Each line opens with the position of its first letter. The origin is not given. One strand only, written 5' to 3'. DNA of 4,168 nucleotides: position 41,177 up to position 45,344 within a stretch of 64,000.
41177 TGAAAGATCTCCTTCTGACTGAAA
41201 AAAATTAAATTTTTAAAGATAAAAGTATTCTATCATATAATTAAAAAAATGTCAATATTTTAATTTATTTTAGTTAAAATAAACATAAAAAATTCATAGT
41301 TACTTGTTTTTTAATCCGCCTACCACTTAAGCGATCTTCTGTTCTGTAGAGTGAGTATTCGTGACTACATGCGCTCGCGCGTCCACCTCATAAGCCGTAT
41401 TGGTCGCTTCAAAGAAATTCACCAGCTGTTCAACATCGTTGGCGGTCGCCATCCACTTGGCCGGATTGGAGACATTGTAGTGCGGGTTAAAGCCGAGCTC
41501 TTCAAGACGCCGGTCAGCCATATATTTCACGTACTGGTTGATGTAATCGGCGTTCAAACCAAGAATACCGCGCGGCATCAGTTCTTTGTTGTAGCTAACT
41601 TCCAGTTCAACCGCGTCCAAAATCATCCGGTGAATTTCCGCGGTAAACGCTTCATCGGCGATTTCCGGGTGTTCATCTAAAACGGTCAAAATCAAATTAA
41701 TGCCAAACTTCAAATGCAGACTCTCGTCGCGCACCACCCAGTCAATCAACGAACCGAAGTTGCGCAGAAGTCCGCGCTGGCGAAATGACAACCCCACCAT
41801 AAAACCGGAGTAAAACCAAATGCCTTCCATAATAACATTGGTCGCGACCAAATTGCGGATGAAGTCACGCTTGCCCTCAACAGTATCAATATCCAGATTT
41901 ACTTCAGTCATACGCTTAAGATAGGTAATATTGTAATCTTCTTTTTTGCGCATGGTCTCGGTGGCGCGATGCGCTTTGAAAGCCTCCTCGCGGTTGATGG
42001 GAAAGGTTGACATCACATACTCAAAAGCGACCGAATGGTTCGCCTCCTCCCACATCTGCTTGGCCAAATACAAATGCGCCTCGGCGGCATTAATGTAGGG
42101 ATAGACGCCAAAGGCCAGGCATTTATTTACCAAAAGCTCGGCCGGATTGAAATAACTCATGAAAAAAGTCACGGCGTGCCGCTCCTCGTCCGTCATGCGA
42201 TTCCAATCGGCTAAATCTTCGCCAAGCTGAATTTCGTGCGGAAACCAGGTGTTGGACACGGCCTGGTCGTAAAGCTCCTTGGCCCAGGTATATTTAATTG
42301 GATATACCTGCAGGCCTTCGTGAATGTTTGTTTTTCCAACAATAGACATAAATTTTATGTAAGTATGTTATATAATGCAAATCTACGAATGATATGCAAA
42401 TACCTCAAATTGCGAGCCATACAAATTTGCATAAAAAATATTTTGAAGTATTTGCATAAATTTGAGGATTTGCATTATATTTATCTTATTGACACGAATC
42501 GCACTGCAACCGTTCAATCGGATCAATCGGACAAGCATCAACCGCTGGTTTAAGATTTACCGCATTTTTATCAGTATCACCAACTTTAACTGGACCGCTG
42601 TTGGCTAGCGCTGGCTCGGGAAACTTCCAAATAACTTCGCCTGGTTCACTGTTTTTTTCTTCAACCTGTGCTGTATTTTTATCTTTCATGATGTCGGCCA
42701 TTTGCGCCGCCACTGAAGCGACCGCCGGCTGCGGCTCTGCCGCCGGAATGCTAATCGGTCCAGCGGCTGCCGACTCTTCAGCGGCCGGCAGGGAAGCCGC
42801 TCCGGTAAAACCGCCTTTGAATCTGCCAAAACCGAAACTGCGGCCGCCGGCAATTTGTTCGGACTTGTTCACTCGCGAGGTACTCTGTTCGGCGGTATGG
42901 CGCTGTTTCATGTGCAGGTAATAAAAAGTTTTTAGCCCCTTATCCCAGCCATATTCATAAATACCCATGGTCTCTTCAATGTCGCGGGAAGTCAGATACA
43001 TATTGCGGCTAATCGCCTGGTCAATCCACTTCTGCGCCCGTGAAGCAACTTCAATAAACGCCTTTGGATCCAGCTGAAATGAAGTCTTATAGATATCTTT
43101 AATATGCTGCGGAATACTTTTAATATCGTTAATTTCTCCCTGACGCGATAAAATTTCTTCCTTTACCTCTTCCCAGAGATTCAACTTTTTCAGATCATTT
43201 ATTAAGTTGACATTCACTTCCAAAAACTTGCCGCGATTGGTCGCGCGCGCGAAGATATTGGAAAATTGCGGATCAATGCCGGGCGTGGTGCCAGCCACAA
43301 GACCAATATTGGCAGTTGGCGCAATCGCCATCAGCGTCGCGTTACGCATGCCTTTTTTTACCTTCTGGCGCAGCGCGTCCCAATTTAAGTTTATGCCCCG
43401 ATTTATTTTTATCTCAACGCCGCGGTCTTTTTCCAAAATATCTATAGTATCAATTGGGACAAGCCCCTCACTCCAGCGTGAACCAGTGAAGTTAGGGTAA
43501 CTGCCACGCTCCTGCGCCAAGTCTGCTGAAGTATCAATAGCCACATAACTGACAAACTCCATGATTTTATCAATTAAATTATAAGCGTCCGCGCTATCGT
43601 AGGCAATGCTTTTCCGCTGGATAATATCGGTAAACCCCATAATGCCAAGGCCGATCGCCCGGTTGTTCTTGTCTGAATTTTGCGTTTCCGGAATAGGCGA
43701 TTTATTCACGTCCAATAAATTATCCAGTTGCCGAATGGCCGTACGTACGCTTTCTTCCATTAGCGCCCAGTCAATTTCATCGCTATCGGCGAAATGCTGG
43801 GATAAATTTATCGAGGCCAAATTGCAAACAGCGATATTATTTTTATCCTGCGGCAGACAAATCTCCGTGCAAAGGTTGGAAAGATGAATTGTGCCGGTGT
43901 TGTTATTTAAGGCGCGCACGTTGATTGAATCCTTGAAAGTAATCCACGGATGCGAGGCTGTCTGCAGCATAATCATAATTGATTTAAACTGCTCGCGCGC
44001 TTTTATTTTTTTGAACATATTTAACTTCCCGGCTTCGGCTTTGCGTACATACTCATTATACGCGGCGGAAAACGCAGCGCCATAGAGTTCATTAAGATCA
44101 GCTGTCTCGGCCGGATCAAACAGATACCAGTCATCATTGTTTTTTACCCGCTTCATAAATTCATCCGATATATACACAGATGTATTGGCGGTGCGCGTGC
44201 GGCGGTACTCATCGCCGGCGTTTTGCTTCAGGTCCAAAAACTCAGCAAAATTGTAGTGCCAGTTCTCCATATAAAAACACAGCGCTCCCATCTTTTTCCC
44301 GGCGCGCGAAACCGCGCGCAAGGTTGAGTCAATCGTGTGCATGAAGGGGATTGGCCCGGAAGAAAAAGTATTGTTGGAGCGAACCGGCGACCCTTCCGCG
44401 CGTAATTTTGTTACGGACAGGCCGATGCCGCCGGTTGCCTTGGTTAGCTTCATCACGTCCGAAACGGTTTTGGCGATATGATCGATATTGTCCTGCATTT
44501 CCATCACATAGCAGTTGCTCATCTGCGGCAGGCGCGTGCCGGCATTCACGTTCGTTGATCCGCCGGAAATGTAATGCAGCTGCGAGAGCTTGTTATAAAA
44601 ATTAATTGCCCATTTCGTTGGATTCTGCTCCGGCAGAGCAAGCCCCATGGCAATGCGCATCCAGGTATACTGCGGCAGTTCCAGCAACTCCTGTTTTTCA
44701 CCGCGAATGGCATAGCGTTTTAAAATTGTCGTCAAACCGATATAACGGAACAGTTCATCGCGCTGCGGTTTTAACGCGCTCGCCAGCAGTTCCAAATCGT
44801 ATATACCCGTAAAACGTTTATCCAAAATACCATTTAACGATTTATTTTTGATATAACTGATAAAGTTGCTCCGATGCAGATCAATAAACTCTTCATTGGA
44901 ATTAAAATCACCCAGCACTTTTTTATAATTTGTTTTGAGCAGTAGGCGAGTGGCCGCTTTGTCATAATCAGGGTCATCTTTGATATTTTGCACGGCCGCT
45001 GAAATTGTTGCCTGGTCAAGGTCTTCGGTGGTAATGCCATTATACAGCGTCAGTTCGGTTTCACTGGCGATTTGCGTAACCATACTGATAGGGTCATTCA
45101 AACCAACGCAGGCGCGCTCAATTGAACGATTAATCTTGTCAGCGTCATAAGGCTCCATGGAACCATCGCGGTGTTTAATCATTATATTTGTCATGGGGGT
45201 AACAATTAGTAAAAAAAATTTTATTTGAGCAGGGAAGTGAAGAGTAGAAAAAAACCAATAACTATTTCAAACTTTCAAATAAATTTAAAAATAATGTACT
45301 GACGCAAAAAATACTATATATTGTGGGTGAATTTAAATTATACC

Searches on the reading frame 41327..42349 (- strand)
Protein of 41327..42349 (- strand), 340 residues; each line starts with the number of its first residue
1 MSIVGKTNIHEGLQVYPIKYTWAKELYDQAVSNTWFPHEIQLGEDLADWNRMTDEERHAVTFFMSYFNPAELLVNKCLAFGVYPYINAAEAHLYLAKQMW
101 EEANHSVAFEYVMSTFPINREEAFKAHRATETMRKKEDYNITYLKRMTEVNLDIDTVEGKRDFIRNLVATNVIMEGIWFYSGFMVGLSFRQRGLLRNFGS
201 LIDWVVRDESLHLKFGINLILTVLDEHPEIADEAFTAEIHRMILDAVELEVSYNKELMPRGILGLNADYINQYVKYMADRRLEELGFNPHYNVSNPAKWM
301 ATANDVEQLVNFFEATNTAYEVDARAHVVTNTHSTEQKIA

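Call 57: search_protein_families(library=pfam, proteins=[window:41327-42349:-], max_evalue=0.001)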
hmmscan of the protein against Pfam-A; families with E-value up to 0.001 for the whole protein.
window:41327-42349:- (340 aa): 1 family
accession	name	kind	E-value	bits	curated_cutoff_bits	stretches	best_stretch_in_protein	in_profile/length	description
PF00268.27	Ribonuc_red_sm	-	2.1e-74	250.9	33.6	1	14-296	3-281/281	Ribonucleotide reductase, small chain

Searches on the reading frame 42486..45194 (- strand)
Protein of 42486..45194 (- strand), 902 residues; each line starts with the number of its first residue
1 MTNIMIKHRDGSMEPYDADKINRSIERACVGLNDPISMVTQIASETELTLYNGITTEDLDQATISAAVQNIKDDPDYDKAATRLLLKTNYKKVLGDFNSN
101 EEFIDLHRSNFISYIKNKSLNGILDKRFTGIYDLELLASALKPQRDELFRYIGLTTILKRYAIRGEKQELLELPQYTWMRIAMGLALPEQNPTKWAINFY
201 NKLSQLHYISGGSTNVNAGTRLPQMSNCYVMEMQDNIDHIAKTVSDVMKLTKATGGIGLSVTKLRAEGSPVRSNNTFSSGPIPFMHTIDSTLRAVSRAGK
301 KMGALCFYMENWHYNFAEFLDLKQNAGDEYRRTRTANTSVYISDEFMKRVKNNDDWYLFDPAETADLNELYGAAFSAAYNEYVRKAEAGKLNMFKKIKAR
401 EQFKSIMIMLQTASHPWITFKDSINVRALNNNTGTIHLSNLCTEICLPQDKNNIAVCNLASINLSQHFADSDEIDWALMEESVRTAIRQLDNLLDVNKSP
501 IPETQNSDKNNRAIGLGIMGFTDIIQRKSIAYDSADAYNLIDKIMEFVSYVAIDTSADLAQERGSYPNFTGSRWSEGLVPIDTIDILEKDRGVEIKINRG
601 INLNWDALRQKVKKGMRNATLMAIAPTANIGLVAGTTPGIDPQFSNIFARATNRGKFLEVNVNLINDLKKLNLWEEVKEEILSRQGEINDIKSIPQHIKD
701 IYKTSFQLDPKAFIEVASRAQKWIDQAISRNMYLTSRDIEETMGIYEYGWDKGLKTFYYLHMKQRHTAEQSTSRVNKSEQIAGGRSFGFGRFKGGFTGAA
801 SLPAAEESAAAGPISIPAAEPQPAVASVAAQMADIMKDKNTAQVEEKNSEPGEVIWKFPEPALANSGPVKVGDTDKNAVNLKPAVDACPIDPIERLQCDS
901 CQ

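Call 57: search_protein_families(library=pfam, proteins=[window:42486-45194:-], max_evalue=0.001)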
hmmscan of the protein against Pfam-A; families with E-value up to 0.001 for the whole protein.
window:42486-45194:- (902 aa): 3 families
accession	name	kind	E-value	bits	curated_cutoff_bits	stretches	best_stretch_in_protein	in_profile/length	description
PF02867.20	Ribonuc_red_lgC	-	1.7e-166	555.4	23.9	1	226-760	1-523/523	Ribonucleotide reductase, barrel domain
PF00317.26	Ribonuc_red_lgN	-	7.4e-18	64.8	28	1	148-222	2-76/77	Ribonucleotide reductase, all-alpha domain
PF03477.21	ATP-cone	-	1.6e-13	51.4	25.8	1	4-91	1-87/88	ATP cone domain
